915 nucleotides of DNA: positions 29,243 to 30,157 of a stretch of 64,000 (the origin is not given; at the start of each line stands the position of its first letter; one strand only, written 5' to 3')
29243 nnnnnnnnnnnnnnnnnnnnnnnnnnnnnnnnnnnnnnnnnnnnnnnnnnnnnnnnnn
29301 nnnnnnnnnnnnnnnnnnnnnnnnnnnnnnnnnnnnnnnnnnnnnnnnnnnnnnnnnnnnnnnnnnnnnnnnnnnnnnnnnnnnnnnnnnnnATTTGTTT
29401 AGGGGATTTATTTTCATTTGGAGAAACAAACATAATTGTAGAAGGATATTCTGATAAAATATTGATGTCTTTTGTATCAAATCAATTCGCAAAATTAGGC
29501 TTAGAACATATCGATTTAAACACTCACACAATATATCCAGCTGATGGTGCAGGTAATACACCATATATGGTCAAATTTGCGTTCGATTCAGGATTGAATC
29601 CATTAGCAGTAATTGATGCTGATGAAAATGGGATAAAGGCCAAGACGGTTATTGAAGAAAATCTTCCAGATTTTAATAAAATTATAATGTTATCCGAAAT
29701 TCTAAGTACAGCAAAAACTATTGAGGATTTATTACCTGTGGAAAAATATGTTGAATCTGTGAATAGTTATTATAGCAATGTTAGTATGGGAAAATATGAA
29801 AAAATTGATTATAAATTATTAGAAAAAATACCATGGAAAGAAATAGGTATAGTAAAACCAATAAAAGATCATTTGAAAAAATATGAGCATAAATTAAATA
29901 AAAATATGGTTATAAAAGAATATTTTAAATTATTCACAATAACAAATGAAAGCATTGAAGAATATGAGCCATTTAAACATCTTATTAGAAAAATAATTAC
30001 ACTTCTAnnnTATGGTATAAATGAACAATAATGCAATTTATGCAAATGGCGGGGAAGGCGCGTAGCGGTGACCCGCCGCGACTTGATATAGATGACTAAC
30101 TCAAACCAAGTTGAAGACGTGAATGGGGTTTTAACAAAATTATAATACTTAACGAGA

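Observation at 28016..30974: OLD-family ATPase-TOPRIM protein paired with a PD-(D/E)xK-like protein: candidate two-gene defence module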

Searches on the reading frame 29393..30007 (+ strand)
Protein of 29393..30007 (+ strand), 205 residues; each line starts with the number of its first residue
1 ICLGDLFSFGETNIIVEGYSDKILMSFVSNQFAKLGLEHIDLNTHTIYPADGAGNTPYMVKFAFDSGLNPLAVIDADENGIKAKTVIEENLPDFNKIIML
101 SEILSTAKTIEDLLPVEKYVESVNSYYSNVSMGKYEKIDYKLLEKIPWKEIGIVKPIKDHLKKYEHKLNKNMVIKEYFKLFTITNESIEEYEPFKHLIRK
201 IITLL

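Call 96: search_solved_structures(query=window:29393-30007:+, max_evalue=10, show_alignments=4)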
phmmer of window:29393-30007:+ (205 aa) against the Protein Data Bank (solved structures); distinct sequences matched with E-value up to 10: 2.
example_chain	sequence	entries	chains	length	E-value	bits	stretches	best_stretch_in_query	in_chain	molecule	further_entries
2pjr_A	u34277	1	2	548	0.51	13.4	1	72-144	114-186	PROTEIN (HELICASE PCRA)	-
1pjr_A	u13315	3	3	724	1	12.4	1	72-144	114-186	PCRA | ATP-DEPENDENT HELICASE PCRA | HELICASE PCRA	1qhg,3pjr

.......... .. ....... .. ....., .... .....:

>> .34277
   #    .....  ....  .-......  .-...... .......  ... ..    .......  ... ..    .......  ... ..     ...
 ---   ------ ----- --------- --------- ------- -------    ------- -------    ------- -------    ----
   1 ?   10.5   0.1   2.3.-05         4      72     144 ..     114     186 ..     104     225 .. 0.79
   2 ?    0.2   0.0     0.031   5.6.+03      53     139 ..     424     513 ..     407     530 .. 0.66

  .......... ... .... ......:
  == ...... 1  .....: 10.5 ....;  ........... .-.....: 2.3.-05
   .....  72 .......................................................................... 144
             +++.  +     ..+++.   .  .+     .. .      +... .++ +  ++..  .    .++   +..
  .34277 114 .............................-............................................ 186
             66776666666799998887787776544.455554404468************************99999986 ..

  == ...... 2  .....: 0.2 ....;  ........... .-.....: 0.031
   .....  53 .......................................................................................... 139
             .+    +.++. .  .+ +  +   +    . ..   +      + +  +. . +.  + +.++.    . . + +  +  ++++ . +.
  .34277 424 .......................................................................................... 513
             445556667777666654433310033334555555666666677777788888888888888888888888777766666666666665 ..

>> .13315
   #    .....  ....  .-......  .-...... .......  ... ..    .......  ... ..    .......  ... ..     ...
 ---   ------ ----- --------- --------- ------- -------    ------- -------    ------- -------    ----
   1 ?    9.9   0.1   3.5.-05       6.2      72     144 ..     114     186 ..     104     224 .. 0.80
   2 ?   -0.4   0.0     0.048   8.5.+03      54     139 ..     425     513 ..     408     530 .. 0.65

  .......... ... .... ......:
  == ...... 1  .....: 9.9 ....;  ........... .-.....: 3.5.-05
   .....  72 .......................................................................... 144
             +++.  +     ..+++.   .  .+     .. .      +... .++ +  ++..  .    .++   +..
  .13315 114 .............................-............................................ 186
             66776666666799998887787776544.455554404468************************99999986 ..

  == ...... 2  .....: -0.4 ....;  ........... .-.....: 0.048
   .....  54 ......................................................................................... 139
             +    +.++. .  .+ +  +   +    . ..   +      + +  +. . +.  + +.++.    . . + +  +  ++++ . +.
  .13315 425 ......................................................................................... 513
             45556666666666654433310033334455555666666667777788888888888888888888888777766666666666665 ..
